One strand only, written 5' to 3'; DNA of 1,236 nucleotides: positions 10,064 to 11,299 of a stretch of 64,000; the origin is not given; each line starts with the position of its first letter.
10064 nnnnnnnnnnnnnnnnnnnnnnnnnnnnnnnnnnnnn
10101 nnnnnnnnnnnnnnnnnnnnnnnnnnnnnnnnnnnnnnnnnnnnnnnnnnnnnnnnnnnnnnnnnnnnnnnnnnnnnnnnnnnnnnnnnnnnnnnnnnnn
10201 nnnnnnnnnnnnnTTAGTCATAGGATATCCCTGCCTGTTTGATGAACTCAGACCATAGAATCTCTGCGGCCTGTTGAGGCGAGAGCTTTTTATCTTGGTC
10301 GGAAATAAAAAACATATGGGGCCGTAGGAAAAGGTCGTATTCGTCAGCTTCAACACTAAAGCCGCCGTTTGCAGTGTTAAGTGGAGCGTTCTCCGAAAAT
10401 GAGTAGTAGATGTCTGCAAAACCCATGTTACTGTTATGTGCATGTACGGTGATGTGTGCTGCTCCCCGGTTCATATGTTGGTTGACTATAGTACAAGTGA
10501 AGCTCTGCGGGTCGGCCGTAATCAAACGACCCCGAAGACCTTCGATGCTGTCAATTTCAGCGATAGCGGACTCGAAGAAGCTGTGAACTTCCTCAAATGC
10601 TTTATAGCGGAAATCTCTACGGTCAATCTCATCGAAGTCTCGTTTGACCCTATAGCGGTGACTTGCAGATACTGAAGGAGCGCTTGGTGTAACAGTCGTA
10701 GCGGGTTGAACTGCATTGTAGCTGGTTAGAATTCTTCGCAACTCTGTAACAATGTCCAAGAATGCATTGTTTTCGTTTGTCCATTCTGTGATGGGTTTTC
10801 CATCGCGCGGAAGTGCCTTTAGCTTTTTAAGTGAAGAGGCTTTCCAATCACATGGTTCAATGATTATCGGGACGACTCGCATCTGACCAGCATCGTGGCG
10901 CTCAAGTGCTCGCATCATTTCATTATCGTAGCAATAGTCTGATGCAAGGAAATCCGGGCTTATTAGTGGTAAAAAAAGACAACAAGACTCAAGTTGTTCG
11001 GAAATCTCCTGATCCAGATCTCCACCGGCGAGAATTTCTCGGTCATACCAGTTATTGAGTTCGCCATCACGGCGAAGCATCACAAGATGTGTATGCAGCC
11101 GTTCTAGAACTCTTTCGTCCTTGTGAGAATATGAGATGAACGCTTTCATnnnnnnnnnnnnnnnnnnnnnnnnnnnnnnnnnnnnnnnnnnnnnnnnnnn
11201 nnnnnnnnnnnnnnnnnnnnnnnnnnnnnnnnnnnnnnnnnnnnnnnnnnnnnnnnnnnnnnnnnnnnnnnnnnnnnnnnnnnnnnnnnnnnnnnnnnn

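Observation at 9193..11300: AT-rich TIR + zinc-ribbon two-gene module next to VapBC: candidate uncharacterised defence or NADase-toxin system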

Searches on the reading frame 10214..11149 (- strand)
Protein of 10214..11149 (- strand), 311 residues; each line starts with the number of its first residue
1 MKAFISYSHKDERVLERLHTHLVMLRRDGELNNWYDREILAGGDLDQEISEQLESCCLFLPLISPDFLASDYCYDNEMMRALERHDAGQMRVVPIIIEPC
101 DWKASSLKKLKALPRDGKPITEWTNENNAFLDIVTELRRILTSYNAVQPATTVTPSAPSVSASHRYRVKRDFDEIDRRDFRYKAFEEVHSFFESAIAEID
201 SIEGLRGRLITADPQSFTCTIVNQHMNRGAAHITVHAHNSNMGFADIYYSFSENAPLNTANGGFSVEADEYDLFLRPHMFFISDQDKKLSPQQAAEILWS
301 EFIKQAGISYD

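Call 4: search_protein_families(library=pfam, proteins=[window:10214-11149:-], max_evalue=1)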
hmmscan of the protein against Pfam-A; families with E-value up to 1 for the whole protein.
window:10214-11149:- (311 aa): 4 families
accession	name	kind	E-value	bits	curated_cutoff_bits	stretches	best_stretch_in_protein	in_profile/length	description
PF13676.11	TIR_2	-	4.8e-16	59.8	28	1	4-110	2-103/122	TIR domain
PF01582.25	TIR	-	0.00068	19.9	21.3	1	8-103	6-102/179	TIR domain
PF21558.3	Pept_S41_N_bact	-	0.059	13.7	27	0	115-144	29-58/87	Bacteroidetes, Peptidase, S41 family, N-terminal domain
PF09350.15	DJC28_CD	-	0.17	12.4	27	1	110-149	15-53/70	DnaJ homologue, subfamily C, member 28, conserved domain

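Call 5: search_protein_families(library=padloc, proteins=[window:10214-11149:-], max_evalue=1)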
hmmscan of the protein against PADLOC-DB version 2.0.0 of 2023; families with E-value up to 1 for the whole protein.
window:10214-11149:- (311 aa): 2 families
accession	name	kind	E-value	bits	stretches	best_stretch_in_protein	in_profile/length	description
PDLC00420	ThsB1|ThsB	-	1e-71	239.7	1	3-303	4-312/319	TIR-like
PDLC02012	SAVED5--SAVED_TIR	-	7.2e-11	39.8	1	3-107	16-114/404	-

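Call 7: search_protein_families(library=ncbifam, proteins=[window:10214-11149:-], max_evalue=0.1)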
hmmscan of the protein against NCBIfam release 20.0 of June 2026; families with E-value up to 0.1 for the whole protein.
window:10214-11149:- (311 aa): 1 family
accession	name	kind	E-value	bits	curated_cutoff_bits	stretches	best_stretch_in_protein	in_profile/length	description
NF040588.1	FxsC_Nterm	equivalog_domain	5.2e-08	33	130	1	4-116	4-137/182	TIR-like protein FxsC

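Call 8: search_solved_structures(query=window:10214-11149:-, max_evalue=1, show_alignments=3)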
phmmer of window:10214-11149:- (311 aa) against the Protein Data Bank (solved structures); distinct sequences matched with E-value up to 1: 11.
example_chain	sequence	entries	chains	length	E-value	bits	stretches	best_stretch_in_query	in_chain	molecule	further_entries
9mud_K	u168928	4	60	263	9.8e-09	38.2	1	2-97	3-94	Cat1 (CRISPR associated TIR 1) pentagonal filament | Cat1 (CRISPR associated TIR 1) pentagonal filament assembly | Cat1 (CRISPR-associated TIR 1)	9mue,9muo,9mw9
1fyv_A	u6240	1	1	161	0.0061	19.2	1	3-127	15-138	TOLL-LIKE RECEPTOR 1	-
7nuw_A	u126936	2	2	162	0.0063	19.1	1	3-127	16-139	Toll-like receptor 1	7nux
7nt7_A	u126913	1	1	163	0.0063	19.1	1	3-127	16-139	Toll-like receptor 1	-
4om7_A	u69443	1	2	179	0.02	17.5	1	3-127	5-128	Toll-like receptor 6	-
2j67_A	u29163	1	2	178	0.26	13.8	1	3-126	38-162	TOLL LIKE RECEPTOR 10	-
3ozi_A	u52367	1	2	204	0.33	13.5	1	18-106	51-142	L6tr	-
7xoz_A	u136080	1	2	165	0.36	13.4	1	16-116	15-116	ADP-ribosyl cyclase/cyclic ADP-ribose hydrolase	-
7xoz_B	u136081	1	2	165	0.38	13.3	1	16-116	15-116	ADP-ribosyl cyclase/cyclic ADP-ribose hydrolase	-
5teb_A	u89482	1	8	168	0.55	12.8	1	20-132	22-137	Recognition of Peronospora parasitica 1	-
3jrn_A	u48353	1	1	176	0.75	12.3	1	35-107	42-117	AT1G72930 protein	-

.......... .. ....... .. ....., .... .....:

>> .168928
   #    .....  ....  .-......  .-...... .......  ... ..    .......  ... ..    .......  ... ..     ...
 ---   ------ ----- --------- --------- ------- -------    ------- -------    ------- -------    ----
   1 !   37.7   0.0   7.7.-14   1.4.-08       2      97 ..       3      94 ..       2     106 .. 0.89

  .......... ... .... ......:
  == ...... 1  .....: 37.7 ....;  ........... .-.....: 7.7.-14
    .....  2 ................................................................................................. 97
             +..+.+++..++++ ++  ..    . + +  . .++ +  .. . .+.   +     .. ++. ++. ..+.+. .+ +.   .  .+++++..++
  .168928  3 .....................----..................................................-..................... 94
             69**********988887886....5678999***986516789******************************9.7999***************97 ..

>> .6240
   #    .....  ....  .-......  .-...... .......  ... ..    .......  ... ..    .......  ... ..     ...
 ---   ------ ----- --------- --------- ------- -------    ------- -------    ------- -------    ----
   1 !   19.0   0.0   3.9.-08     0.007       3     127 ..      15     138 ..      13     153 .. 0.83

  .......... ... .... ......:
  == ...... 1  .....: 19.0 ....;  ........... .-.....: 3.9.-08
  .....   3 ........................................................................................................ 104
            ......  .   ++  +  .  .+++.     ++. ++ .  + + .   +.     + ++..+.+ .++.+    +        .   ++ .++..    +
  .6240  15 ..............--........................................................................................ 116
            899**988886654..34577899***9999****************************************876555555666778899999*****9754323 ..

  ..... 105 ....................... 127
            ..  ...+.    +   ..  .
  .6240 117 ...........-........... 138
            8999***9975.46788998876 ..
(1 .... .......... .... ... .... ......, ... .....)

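Call 9: find_homologous_proteins(query=window:10214-11149:-)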
Query window:10214-11149:- (311 aa): 3003 proteins with E <= 0.001 among 3874 candidates; the best 120 are listed.
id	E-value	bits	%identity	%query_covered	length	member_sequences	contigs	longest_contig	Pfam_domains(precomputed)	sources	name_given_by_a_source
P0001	8.4e-210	713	100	100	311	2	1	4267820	PF27176.1,PF13676.12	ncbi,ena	-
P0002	4.0e-181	619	86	100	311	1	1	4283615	PF27176.1,PF01582.26,PF13676.12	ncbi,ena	-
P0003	5.7e-157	540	76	100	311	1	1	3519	PF27176.1,PF01582.26,PF13676.12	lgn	-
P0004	2.3e-148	512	71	100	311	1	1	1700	PF27176.1,PF13676.12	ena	-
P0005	5.2e-143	494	68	100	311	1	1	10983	PF27176.1,PF13676.12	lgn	-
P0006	1.5e-141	489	67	100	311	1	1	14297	PF27176.1,PF13676.12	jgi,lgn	jgi:hypothetical protein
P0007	1.3e-140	486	68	100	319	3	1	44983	PF27176.1,PF01582.26,PF13676.12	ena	-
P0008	2.1e-140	485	66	100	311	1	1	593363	PF27176.1,PF01582.26,PF13676.12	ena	-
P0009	3.7e-140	485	66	100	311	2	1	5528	PF27176.1,PF13676.12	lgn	-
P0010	5.9e-140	484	67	100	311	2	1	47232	PF27176.1,PF13676.12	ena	-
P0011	1.9e-138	479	66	100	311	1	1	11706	PF27176.1,PF13676.12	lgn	-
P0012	3.1e-137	475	67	100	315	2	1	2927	PF27176.1,PF13676.12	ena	-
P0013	7.3e-137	474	64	100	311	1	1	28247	PF27176.1,PF13676.12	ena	-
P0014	9.1e-137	473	65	100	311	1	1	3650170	PF27176.1,PF01582.26,PF13676.12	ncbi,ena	-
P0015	1.1e-135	470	64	100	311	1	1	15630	PF27176.1,PF01582.26,PF13676.12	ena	-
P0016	2.8e-134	465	65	100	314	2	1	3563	PF27176.1,PF01582.26,PF13676.12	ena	-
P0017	3.6e-134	465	64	100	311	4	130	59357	PF27176.1,PF01582.26,PF13676.12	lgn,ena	-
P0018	1.0e-133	463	64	100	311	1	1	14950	PF27176.1,PF01582.26,PF13676.12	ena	-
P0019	2.0e-133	463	65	100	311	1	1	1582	PF27176.1,PF01582.26,PF13676.12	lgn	-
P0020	2.4e-133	462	64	99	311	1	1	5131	PF27176.1,PF01582.26,PF13676.12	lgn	-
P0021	4.7e-133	461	65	99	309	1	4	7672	PF27176.1,PF01582.26,PF13676.12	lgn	-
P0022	8.5e-133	460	62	100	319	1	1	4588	PF27176.1,PF13676.12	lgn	-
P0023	2.7e-132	459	63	100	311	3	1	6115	PF27176.1,PF01582.26,PF13676.12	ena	-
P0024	2.2e-130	453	64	100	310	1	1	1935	PF27176.1,PF13676.12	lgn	-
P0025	2.8e-130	452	62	100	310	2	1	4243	PF27176.1,PF01582.26,PF13676.12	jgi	jgi:hypothetical protein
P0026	3.1e-130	452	61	100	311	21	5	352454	PF27176.1,PF01582.26,PF13676.12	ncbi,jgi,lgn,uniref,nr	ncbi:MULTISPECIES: toll/interleukin-1 receptor domain-containing protein [Alphaproteobacteria]|unire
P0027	5.6e-130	451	61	100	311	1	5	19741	PF27176.1,PF13676.12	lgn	-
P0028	4.6e-129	448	63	100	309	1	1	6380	PF27176.1,PF01582.26,PF13676.12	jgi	jgi:hypothetical protein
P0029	7.4e-129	447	64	100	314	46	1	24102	PF27176.1,PF01582.26,PF13676.12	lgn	-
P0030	1.4e-128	447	62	100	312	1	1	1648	PF27176.1,PF13676.12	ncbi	-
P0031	8.0e-128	444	63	100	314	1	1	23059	PF27176.1,PF01582.26,PF13676.12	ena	-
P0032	9.6e-128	444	62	100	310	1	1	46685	PF27176.1,PF01582.26,PF13676.12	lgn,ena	-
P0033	1.4e-127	443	63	100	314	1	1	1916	PF27176.1,PF13676.12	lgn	-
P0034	9.5e-127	441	63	100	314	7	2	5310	PF27176.1,PF01582.26,PF13676.12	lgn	-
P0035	3.7e-126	439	62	100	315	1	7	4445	PF27176.1,PF01582.26,PF13676.12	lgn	-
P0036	4.2e-126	438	63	100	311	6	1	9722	PF27176.1,PF01582.26,PF13676.12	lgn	-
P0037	5.2e-126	438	62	100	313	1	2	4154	PF27176.1,PF01582.26,PF13676.12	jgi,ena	-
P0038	7.8e-126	438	62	100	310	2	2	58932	PF27176.1,PF01582.26,PF13676.12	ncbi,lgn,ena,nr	ncbi:hypothetical protein BMS3Bbin10_02976 [bacterium BMS3Bbin10]|nr:hypothetical protein BMS3Bbin10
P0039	1.3e-125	437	62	100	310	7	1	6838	PF27176.1,PF13676.12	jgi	jgi:hypothetical protein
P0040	1.3e-125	437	61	100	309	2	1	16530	PF27176.1,PF01582.26,PF13676.12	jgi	-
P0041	2.0e-125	436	61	100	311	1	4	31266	PF27176.1,PF13676.12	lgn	-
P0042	2.8e-125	436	62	100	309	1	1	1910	PF27176.1,PF13676.12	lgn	-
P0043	6.6e-125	435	61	100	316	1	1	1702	PF27176.1,PF01582.26,PF13676.12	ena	-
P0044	7.8e-125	434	62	100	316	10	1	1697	PF27176.1,PF13676.12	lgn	-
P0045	2.7e-124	433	61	100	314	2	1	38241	PF27176.1,PF01582.26,PF13676.12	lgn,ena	-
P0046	3.3e-124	432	62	100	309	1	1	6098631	PF27176.1,PF01582.26,PF13676.12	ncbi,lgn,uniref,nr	ncbi:toll/interleukin-1 receptor domain-containing protein [Skermanella rosea]|uniref:toll/interleuk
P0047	3.9e-124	432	61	100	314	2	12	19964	PF27176.1,PF01582.26,PF13676.12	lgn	-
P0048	6.5e-124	431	62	100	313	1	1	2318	PF27176.1,PF01582.26,PF13676.12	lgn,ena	-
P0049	6.5e-124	431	60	99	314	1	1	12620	PF27176.1,PF13676.12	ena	-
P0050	6.5e-124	431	62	100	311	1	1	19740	PF27176.1,PF01582.26,PF13676.12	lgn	-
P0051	2.6e-123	429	60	100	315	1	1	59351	PF27176.1,PF01582.26,PF13676.12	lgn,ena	-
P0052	2.8e-123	429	60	100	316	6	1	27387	PF27176.1,PF01582.26,PF13676.12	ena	-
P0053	3.6e-123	429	59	99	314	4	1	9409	PF27176.1,PF13676.12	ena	-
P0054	1.2e-122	427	59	100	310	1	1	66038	PF27176.1,PF13676.12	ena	-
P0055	2.9e-122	426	60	100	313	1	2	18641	PF27176.1,PF01582.26,PF13676.12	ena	-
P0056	3.3e-122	426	61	100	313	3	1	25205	PF27176.1,PF01582.26,PF13676.12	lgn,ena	-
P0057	3.6e-122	426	62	93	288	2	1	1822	PF27176.1,PF13676.12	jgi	jgi:hypothetical protein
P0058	7.8e-122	424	60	100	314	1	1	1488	PF27176.1,PF01582.26,PF13676.12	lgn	-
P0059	8.5e-122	424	58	100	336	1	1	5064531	PF27176.1,PF13676.12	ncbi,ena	-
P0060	1.4e-121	424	59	100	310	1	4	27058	PF27176.1,PF01582.26,PF13676.12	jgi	jgi:hypothetical protein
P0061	1.6e-121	423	61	100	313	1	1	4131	PF27176.1,PF01582.26,PF13676.12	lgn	-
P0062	1.8e-121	423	62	100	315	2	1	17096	PF27176.1,PF01582.26,PF13676.12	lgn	-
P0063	3.2e-121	422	60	100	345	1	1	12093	PF27176.1,PF01582.26,PF13676.12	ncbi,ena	-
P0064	3.7e-121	422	60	100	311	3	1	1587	PF27176.1,PF01582.26,PF13676.12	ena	-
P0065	3.7e-121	422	59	100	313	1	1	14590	PF27176.1,PF01582.26,PF13676.12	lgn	-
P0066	4.6e-121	422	58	100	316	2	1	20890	PF27176.1,PF01582.26,PF13676.12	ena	-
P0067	9.4e-121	421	59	100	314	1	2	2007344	PF27176.1,PF01582.26,PF13676.12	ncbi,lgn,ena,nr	ncbi:MAG: toll/interleukin-1 receptor domain-containing protein [Erythrobacter sp.]|nr:MAG: toll/int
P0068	1.1e-120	421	59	100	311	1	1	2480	PF27176.1,PF01582.26,PF13676.12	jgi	jgi:hypothetical protein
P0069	1.3e-120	420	59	99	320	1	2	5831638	PF27176.1,PF13676.12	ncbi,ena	-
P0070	3.3e-120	419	60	99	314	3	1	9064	PF27176.1,PF01582.26,PF13676.12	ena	-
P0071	4.3e-120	419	58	100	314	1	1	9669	PF27176.1,PF01582.26,PF13676.12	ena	-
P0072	7.8e-120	418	61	100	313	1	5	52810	PF27176.1,PF01582.26,PF13676.12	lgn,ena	-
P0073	8.3e-120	418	58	100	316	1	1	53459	PF27176.1,PF01582.26,PF13676.12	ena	-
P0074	9.2e-120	418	61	100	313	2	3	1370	PF27176.1,PF01582.26,PF13676.12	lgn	-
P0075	1.0e-119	417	59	100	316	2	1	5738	PF27176.1,PF01582.26,PF13676.12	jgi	-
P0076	1.2e-119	417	59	99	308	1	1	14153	PF27176.1,PF01582.26,PF13676.12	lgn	-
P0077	1.2e-119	417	59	100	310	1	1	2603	PF27176.1,PF01582.26,PF13676.12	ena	-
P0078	1.3e-119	417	60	100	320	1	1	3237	PF27176.1,PF01582.26,PF13676.12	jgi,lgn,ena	-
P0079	1.4e-119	417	59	99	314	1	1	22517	PF27176.1,PF01582.26,PF13676.12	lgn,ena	-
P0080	2.3e-119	416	59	100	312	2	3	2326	PF27176.1,PF13676.12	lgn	-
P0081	2.6e-119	416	57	99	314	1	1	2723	PF27176.1,PF13676.12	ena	-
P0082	3.4e-119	416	59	100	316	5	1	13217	PF27176.1,PF01582.26,PF13676.12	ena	-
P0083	6.0e-119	415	59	100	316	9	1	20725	PF27176.1,PF01582.26,PF13676.12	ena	-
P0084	6.9e-119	415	60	100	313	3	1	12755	PF27176.1,PF01582.26,PF13676.12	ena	-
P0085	7.3e-119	415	60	100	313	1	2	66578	PF27176.1,PF01582.26,PF13676.12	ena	-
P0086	7.6e-119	415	59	100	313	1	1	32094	PF27176.1,PF01582.26,PF13676.12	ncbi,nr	ncbi:MAG: toll/interleukin-1 receptor domain-containing protein [Candidatus Tectomicrobia bacterium]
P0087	9.1e-119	414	60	100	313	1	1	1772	PF27176.1,PF01582.26,PF13676.12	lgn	-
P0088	1.0e-118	414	60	100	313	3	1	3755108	PF27176.1,PF01582.26,PF13676.12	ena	-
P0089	1.2e-118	414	60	100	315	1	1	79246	PF27176.1,PF01582.26,PF13676.12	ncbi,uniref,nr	ncbi:toll/interleukin-1 receptor domain-containing protein [Frigidibacter sp. ROC022]|uniref:toll/in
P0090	2.1e-118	413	59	100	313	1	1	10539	PF27176.1,PF01582.26,PF13676.12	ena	-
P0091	2.3e-118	413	58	100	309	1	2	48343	PF27176.1,PF01582.26,PF13676.12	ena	-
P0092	2.8e-118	413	60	100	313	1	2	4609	PF27176.1,PF01582.26,PF13676.12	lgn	-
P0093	5.0e-118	412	58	100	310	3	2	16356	PF27176.1,PF13676.12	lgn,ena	-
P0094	5.7e-118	412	60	99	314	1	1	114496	PF27176.1,PF01582.26,PF13676.12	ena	-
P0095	9.8e-118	411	60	100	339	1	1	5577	PF27176.1,PF01582.26,PF13676.12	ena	-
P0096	1.0e-117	411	55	100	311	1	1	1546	PF27176.1,PF13676.12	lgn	-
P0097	1.4e-117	411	60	100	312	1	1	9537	PF27176.1,PF01582.26,PF13676.12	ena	-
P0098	1.5e-117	410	60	100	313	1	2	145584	PF27176.1,PF01582.26,PF13676.12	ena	-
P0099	1.8e-117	410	58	100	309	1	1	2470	PF27176.1,PF13676.12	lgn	-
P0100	1.9e-117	410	59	100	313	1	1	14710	PF27176.1,PF01582.26,PF13676.12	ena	-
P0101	2.1e-117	410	59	100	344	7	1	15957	PF27176.1,PF01582.26,PF13676.12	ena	-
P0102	2.4e-117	410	58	99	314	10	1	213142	PF27176.1,PF01582.26,PF13676.12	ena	-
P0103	3.0e-117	409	58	100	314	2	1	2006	PF27176.1,PF01582.26,PF13676.12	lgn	-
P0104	3.1e-117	409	58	99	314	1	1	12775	PF27176.1,PF01582.26,PF13676.12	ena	-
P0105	3.5e-117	409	59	100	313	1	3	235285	PF27176.1,PF01582.26,PF13676.12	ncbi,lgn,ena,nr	ncbi:MAG: toll/interleukin-1 receptor domain-containing protein [Rhodospirillales bacterium]|nr:toll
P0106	3.7e-117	409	60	100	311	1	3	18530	PF27176.1,PF01582.26,PF13676.12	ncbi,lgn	-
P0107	6.1e-117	408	58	100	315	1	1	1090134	PF27176.1,PF01582.26,PF13676.12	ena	-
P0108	7.1e-117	408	58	100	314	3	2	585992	PF27176.1,PF01582.26,PF13676.12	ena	-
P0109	7.7e-117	408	58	100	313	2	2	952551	PF27176.1,PF01582.26,PF13676.12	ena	-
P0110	8.1e-117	408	60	94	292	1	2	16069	PF27176.1,PF01582.26,PF13676.12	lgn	-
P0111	9.7e-117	408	56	100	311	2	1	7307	PF27176.1,PF01582.26,PF13676.12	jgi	jgi:hypothetical protein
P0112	1.7e-116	407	57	100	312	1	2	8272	PF27176.1,PF13676.12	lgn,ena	-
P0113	1.9e-116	407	60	100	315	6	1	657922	PF27176.1,PF01582.26,PF13676.12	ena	-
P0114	2.6e-116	406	59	100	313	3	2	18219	PF27176.1,PF13676.12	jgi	-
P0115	4.1e-116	406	57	99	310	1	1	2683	PF27176.1,PF01582.26,PF13676.12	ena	-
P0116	4.2e-116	406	57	100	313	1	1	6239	PF27176.1,PF01582.26,PF13676.12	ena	-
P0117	5.2e-116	405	57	100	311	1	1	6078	PF27176.1,PF01582.26,PF13676.12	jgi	-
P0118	5.2e-116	405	59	100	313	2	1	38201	PF27176.1,PF01582.26,PF13676.12,PF08937.17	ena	-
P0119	7.6e-116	405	59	100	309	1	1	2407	PF27176.1,PF13676.12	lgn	-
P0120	1.0e-115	404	58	99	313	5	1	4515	PF27176.1,PF01582.26,PF13676.12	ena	-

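Call 11: find_related_loci(query=A1, collection=genome_contigs, flank=8000)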
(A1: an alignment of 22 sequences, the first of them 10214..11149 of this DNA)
Query A1 (311 aa) in genome_contigs; peptide patterns used: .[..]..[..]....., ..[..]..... (x = any residue, [..] = any of these).
599 stretches matched a pattern (row limit reached: there are more); 534 encode a relative of the query (tblastn E <= 1e-3); the best 80 are kept; 80 distinct loci.
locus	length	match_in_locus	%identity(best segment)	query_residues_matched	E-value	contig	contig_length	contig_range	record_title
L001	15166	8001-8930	61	1-311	4e-137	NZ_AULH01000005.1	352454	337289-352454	Pleomorphomonas koreensis DSM 23070 H512DRAFT_scaffold00003.3_C, whole genome shotgun sequence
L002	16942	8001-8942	62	1-311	7e-135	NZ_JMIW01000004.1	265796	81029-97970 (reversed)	Erythrobacter longus strain DSM 6997 contig4, whole genome shotgun sequence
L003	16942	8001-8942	63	1-311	5e-134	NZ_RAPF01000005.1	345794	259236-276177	Altericroceibacterium spongiae strain HN-Y73 contig5, whole genome shotgun sequence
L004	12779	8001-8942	62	1-311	3e-133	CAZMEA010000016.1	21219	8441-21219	MAG TPA_asm: uncultured Woeseiaceae bacterium isolate SRP135972_co2_84 genome assembly, contig: NODE_1934_length_21219_c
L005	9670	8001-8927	62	1-310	3e-132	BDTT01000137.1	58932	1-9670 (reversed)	Bacterium BMS3Bbin10 DNA, contig: NODE_15, whole genome shotgun sequence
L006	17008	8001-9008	58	1-311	3e-129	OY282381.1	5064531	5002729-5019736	MAG: uncultured Caldilineaceae bacterium genome assembly, chromosome: 1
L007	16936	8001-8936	59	1-309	9e-127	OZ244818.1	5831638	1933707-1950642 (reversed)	MAG: Caldilineaceae bacterium isolate bc376db2-45c5-4916-aed5-235db30d71dd genome assembly, chromosome: 1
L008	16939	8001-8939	58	1-311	4e-123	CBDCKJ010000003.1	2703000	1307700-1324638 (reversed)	MAG: Longimicrobiales bacterium isolate e5e6e237-df96-4168-887b-12d3b9a40ed9 genome assembly, contig: contig_3, whole ge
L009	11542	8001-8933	60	1-311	6e-122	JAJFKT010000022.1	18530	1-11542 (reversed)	MAG: Woeseiaceae bacterium isolate OFTM48 OFTM48_21, whole genome shotgun sequence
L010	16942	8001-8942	53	1-310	9e-120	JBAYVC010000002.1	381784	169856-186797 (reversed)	MAG: Pseudobdellovibrionaceae bacterium isolate SO_2016_LW3_50 scaffold00015_LW162_2016, whole genome shotgun sequence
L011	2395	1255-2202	56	1-311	7e-126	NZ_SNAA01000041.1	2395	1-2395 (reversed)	Palleronia sediminis strain SS33 NODE_41_length_2395_cov_40.010731, whole genome shotgun sequence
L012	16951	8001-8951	57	1-311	2e-119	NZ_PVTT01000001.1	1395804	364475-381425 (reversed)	Hasllibacter halocynthiae strain DSM 29318 Ga0104489_11, whole genome shotgun sequence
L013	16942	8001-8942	57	1-309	9e-117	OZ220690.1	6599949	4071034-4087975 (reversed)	MAG: Candidatus Latescibacterota bacterium isolate 4544edd8-ea3d-4877-aa30-594cc490bc13 genome assembly, chromosome: 1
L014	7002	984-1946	54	1-310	5e-115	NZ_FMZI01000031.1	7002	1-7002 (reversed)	Mameliella alba strain CGMCC 1.7290, whole genome shotgun sequence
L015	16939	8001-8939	58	1-311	1e-114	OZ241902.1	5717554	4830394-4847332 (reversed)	MAG: Paracoccaceae bacterium isolate deb7cda6-e855-4710-bb30-4665d3f76b65 genome assembly, chromosome: 1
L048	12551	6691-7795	73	1-307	2e-75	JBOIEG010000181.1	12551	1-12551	MAG: Gammaproteobacteria bacterium isolate H1-B1_maxbin2.bin.5_sub k127_14065, whole genome shotgun sequence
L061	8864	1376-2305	39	4-304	7e-63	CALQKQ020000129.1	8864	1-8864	MAG: Akkermansia muciniphila isolate HRSG-H1-bin-188 genome assembly, contig: HRSG-H1-C6505, whole genome shotgun sequen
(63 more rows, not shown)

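Call 27: find_encoding_contigs(protein=P0002, flank=8000, max_places=3)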
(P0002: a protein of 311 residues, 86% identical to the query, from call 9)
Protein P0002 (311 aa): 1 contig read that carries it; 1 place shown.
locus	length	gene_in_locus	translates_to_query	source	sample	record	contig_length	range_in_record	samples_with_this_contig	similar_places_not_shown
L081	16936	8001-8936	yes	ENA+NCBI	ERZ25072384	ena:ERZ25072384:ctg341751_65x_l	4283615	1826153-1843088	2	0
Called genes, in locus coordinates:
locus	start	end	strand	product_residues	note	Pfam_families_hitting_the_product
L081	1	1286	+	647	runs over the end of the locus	PF16177:ACAS_N, PF00501:AMP-binding, PF13193:AMP-binding_C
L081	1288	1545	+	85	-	PF13248:Zn_ribbon_3, PF10571:UPF0547 (weak), PF13240:Zn_Ribbon_1 (weak)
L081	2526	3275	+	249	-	PF01925:TauE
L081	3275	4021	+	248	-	PF01925:TauE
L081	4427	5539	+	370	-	PF04909:Amidohydro_2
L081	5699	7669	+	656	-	PF03235:GmrSD_N, PF07510:GmrSD_C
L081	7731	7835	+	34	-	-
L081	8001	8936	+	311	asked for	PF01582:TIR (weak), PF13676:TIR_2, PF27176:Y4lF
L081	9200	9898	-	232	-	-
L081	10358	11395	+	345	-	PF16868:NMT1_3, PF09084:NMT1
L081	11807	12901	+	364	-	PF01408:GFO_IDH_MocA, PF03807:F420_oxidored (weak), PF02894:GFO_IDH_MocA_C, PF22725:GFO_IDH_MocA_C3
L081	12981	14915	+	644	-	PF06808:DctM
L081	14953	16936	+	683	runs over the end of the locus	PF05378:Hydant_A_N, PF01968:Hydantoinase_A, PF19278:Hydant_A_C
